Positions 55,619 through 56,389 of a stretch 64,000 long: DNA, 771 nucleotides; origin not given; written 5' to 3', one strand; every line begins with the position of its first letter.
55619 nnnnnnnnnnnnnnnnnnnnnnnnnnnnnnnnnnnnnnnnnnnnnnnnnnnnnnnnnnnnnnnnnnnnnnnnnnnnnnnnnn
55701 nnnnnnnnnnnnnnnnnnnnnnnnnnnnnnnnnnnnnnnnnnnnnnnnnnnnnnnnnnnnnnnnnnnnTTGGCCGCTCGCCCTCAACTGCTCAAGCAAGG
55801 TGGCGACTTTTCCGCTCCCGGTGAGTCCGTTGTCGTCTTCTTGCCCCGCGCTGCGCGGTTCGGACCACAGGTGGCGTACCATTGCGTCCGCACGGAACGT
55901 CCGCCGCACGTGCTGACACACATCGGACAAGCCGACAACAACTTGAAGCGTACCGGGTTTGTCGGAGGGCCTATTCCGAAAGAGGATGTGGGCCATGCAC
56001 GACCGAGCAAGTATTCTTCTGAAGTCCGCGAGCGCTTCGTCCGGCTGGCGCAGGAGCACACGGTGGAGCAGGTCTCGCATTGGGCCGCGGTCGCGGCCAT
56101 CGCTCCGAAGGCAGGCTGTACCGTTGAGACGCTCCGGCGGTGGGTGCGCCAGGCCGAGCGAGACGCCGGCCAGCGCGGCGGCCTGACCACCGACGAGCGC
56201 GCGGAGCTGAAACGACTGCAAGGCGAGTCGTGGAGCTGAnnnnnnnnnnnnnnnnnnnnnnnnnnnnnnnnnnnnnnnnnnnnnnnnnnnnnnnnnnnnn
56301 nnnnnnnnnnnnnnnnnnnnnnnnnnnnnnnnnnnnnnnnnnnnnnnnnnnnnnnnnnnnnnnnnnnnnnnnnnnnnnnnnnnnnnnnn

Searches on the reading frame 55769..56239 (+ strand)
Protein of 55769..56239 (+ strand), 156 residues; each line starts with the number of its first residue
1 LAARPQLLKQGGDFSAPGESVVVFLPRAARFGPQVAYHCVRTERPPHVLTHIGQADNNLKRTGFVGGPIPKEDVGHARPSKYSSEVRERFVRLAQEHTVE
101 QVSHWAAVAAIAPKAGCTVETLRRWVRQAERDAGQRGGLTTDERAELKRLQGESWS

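Call 43: search_protein_families(library=pfam, proteins=[window:55769-56239:+], max_evalue=0.01)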
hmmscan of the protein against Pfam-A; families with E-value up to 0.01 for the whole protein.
window:55769-56239:+ (156 aa): 1 family
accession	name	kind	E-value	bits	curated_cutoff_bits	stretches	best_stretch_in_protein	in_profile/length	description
PF01527.26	HTH_Tnp_1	-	1.3e-05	25.8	24.1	1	78-151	3-71/75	Transposase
